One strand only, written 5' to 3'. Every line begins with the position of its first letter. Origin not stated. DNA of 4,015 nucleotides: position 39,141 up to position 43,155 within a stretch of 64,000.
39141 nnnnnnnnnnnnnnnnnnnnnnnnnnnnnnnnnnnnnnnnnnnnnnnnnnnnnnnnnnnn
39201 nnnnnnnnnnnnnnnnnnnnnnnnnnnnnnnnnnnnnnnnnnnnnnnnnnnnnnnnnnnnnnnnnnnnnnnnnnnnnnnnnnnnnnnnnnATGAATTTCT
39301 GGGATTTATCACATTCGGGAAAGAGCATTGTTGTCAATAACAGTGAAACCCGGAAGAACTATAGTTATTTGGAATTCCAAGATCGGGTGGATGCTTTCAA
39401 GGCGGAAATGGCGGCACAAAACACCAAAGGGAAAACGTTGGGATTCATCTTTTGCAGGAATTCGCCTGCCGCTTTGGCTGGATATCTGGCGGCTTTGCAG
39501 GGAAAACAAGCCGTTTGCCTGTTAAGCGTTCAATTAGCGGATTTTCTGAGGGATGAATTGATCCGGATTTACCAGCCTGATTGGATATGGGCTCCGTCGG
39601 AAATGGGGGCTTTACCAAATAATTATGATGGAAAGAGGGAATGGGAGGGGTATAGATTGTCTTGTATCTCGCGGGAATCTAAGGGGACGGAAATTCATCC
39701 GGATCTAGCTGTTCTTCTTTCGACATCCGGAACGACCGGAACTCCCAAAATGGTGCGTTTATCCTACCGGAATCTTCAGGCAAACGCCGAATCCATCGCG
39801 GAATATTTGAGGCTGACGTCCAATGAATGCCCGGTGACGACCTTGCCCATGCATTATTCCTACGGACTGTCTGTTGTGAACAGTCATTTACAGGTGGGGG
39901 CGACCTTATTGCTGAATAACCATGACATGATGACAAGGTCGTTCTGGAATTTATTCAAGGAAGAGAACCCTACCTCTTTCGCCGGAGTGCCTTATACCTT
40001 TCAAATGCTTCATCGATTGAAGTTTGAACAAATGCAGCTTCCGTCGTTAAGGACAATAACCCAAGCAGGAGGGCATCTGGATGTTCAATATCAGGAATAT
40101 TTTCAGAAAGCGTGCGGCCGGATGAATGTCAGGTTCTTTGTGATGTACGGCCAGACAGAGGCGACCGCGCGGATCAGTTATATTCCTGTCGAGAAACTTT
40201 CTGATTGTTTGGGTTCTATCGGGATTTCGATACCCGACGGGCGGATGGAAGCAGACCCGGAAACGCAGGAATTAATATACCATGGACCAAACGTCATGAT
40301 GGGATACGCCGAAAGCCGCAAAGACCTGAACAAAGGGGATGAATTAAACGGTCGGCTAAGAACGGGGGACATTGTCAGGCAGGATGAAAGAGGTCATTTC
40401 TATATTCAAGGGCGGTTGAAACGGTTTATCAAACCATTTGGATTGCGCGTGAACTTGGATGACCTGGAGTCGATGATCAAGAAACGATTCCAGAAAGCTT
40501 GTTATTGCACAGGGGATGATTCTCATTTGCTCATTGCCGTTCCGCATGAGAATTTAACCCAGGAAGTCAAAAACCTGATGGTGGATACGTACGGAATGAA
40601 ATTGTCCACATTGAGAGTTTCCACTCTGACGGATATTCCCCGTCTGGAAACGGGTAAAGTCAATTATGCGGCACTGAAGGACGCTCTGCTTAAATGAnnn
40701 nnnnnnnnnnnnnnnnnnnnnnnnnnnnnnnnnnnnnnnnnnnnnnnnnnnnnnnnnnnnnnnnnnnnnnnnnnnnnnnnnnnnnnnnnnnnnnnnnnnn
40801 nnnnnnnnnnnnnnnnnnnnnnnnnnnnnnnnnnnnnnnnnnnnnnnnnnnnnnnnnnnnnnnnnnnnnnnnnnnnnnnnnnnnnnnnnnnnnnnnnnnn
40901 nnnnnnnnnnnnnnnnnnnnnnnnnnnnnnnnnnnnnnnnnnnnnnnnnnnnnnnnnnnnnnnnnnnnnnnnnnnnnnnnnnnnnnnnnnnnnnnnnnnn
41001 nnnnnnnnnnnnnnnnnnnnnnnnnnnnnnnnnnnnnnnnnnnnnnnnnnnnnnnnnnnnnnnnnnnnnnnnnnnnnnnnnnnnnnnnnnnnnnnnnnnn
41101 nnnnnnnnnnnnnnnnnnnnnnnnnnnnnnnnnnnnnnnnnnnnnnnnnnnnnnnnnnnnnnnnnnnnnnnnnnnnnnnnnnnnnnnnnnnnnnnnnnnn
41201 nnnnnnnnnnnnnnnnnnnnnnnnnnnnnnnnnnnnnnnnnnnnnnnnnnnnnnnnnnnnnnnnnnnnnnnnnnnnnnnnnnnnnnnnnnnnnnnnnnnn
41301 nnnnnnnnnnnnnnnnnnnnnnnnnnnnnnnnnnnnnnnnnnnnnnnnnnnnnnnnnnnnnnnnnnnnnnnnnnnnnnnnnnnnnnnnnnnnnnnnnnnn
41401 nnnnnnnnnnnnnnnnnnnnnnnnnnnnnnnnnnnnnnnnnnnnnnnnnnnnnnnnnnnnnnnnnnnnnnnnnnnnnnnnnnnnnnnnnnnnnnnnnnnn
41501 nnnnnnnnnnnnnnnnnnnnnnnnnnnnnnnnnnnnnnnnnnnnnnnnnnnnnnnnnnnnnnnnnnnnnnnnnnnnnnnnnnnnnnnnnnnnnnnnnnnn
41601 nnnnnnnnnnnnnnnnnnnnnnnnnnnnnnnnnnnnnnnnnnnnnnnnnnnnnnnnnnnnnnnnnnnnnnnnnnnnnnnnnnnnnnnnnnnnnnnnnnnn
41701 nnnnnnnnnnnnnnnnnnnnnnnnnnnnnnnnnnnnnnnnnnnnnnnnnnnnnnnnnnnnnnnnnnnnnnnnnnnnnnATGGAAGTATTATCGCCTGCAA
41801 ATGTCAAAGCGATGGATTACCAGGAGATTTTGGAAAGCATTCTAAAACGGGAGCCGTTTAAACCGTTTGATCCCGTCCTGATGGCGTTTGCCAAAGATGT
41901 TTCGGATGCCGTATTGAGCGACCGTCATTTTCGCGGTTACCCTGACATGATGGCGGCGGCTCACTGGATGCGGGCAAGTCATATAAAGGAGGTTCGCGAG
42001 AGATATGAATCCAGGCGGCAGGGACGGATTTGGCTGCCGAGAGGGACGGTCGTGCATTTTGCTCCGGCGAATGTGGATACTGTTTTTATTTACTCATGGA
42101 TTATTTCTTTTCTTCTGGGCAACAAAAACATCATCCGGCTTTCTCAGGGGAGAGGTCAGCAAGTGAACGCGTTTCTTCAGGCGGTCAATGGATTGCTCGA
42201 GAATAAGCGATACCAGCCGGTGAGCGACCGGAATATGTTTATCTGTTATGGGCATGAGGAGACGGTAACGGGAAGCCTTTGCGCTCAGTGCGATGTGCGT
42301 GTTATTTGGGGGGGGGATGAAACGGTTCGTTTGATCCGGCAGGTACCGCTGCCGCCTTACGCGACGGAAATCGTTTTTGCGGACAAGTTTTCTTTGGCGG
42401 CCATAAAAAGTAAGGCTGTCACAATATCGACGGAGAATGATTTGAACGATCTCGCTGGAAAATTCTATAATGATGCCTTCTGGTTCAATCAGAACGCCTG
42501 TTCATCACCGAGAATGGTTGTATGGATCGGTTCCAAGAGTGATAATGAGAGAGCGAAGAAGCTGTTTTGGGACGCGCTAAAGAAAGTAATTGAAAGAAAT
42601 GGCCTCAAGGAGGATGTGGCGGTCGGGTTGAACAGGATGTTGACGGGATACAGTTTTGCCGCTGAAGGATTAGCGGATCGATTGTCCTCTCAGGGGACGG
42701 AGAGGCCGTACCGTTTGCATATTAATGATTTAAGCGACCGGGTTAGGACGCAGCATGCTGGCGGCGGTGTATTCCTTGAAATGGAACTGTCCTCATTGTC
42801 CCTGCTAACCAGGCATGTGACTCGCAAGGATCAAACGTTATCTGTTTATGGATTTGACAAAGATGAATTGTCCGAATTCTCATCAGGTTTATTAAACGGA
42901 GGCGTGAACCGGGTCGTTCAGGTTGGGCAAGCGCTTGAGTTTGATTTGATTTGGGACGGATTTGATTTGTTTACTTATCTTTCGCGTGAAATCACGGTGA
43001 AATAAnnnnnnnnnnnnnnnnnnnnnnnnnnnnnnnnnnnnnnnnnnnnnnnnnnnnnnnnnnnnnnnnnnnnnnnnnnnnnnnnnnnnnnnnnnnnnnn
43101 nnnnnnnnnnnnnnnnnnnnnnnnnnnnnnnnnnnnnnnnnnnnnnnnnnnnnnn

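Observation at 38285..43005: ACP / FabG-like / AMP-ligase / LuxE-like / LuxC-like cassette: a tetronate-type acyl side-chain module next to the nonulosonate genes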

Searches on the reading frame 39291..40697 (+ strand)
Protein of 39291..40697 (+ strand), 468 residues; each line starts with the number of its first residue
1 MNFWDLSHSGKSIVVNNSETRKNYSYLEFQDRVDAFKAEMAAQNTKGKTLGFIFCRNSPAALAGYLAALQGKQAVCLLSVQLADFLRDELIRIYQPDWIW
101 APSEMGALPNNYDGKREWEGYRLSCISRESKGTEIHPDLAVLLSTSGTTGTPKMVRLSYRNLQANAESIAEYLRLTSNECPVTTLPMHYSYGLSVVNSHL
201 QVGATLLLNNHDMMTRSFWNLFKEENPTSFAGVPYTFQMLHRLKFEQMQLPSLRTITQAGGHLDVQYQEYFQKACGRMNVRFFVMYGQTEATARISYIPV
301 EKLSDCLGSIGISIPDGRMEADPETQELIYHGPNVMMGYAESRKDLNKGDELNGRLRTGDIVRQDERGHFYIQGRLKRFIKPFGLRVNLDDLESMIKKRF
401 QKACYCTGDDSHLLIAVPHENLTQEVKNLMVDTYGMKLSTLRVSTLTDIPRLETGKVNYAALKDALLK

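Call 3: search_protein_families(library=pfam, proteins=[window:39291-40697:+], max_evalue=0.001)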
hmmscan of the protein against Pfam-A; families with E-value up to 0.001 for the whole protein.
window:39291-40697:+ (468 aa): 1 family
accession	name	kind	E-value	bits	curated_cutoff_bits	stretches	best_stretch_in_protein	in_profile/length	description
PF00501.34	AMP-binding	-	8.1e-38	130.6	29.9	1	11-339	11-383/384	AMP-binding enzyme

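Call 5: search_protein_families(library=ncbifam, proteins=[window:39291-40697:+], max_evalue=0.00001)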
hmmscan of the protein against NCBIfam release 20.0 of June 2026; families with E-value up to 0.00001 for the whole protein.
window:39291-40697:+ (468 aa): 76 families (the best 25 are shown)
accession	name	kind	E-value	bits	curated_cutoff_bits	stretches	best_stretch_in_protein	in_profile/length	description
TIGR03098.1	ligase_PEP_1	hypoth_equivalog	3.8e-40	137.8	592.35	1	130-398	156-440/517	acyl-CoA ligase (AMP-forming), exosortase A system-associated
NF004837.0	PRK06187.1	subfamily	6.7e-32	110.4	476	1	136-398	169-444/531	long-chain-fatty-acid--CoA ligase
TIGR01923.1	menE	equivalog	1.3e-30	106.7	330.15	1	36-398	12-370/442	o-succinylbenzoate--CoA ligase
NF005291.0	PRK06814.1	equivalog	5.8e-30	104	1349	1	137-464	793-1128/1140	acyl-[ACP]--phospholipid O-acyltransferase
TIGR01733.1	AA-adenyl-dom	subfamily_domain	1.2e-29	103.4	317.4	1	25-398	1-400/409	amino acid adenylation domain-containing protein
NF005714.0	PRK07529.1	subfamily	5e-29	101.1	632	1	136-380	216-479/640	acyl-CoA synthetase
NF006181.0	PRK08314.1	subfamily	2.4e-28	98.7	705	1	70-411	140-489/563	long-chain-fatty-acid--CoA ligase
NF004114.0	PRK05605.1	equivalog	4.8e-26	91.2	766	1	133-398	217-491/575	long-chain-fatty-acid--CoA ligase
NF004511.1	PRK05852.1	equivalog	1.8e-25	89.6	650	1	129-395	147-423/505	FadD7 family fatty acid--CoA ligase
NF006442.0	PRK08751.1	equivalog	3.1e-25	88.6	1023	1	136-397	207-480/560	long-chain fatty acid--CoA ligase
NF006386.0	PRK08633.1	equivalog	7.6e-25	86.8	1221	1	137-464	782-1139/1147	acyl-[ACP]--phospholipid O-acyltransferase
NF009233.0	PRK12583.1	subfamily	9.2e-25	87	832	1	138-382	202-456/558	fatty acid CoA ligase family protein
NF005702.0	PRK07514.1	subfamily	5.6e-24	84.4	558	1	136-443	156-460/506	malonyl-CoA synthase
NF002966.0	PRK03640.1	equivalog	6.7e-24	84.3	556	1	139-398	143-404/483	o-succinylbenzoate--CoA ligase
NF052269.1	Staph_lig_FadD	equivalog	5.6e-23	81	650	1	137-393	150-410/499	long-chain-fatty-acid--CoA ligase FadD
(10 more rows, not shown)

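Call 32: search_solved_structures(query=window:39291-40697:+, max_evalue=1e-10)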
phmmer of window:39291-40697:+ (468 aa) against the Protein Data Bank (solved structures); distinct sequences matched with E-value up to 1e-10: 42.
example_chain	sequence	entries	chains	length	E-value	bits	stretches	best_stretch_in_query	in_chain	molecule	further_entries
5ie0_A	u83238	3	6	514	4.4e-19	71.9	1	136-395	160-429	Oxalate--CoA ligase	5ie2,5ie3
4m46_A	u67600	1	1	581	6.4e-17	64.8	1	139-398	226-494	Luciferase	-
6aaa_A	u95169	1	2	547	1e-16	64.1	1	140-468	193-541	Blue-shifted Luciferase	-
5wm2_A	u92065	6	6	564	3.5e-16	62.3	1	138-396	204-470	Salicylate-AMP ligase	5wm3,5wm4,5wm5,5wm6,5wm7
3qya_A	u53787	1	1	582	5.9e-16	61.6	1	139-398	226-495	Luciferase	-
2d1q_A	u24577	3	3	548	8.8e-16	61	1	137-398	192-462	Luciferin 4-monooxygenase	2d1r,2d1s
6qjz_A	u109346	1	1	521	9.8e-16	60.9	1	130-396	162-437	oxalyl CoA-synthetase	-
6k4c_A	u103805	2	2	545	1.2e-15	60.6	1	137-466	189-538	Ancestral luciferase AncLamp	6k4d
8wev_A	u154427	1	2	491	1.6e-15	60.1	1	138-390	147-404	Feruloyl-CoA Synthetase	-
8weu_A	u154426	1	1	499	1.7e-15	60.1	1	138-390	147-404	Fatty-acyl-CoA synthase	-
2d1t_A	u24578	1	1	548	1.7e-15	60.1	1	136-398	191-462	Luciferin 4-monooxygenase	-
5buq_A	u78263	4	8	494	1.7e-15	60.1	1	139-398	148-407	2-succinylbenzoate--CoA ligase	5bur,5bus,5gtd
5x8f_A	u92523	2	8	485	1.7e-15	60.1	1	139-397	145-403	2-succinylbenzoate--CoA ligase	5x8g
3g7s_A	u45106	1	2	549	5.4e-15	58.4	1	134-399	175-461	Long-chain-fatty-acid--CoA ligase (FadD-1)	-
4g37_A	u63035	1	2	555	1.1e-14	57.4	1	138-399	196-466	Luciferin 4-monooxygenase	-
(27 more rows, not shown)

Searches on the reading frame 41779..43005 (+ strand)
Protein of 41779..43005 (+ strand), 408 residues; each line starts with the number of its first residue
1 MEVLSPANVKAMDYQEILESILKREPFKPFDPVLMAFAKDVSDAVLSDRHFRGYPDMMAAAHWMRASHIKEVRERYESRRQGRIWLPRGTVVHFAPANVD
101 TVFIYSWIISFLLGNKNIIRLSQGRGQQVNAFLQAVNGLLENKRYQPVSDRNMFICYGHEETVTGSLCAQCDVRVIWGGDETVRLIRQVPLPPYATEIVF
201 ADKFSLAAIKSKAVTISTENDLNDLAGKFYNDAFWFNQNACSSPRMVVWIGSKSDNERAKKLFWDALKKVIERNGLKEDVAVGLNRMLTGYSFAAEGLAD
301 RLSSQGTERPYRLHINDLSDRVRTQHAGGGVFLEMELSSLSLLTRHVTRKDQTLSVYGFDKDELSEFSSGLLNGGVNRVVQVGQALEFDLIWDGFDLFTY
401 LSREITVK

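Call 3: search_protein_families(library=pfam, proteins=[window:41779-43005:+], max_evalue=0.001)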
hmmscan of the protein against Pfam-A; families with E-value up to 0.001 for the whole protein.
window:41779-43005:+ (408 aa): 1 family
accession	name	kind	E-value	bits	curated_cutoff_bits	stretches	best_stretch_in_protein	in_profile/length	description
PF05893.19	LuxC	-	1.5e-27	97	21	1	84-396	85-393/401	Acyl-CoA reductase (LuxC)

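Call 5: search_protein_families(library=ncbifam, proteins=[window:41779-43005:+], max_evalue=0.00001)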
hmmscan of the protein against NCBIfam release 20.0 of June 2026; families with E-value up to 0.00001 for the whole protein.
window:41779-43005:+ (408 aa): 1 family
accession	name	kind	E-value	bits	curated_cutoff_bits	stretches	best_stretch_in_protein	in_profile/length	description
NF052251.1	LCFA_red_LuxC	equivalog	4.5e-10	38.6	750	1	86-383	140-421/478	long-chain-fatty-acyl-CoA reductase LuxC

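Call 31: search_solved_structures(query=window:41779-43005:+, max_evalue=0.01, show_alignments=1)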
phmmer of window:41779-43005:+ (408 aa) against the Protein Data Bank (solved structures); distinct sequences matched with E-value up to 0.01: 1.
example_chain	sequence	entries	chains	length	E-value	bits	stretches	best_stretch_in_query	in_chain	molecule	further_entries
7xc6_A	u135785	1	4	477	3.5e-05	26.3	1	86-255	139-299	Long-chain acyl-protein thioester reductase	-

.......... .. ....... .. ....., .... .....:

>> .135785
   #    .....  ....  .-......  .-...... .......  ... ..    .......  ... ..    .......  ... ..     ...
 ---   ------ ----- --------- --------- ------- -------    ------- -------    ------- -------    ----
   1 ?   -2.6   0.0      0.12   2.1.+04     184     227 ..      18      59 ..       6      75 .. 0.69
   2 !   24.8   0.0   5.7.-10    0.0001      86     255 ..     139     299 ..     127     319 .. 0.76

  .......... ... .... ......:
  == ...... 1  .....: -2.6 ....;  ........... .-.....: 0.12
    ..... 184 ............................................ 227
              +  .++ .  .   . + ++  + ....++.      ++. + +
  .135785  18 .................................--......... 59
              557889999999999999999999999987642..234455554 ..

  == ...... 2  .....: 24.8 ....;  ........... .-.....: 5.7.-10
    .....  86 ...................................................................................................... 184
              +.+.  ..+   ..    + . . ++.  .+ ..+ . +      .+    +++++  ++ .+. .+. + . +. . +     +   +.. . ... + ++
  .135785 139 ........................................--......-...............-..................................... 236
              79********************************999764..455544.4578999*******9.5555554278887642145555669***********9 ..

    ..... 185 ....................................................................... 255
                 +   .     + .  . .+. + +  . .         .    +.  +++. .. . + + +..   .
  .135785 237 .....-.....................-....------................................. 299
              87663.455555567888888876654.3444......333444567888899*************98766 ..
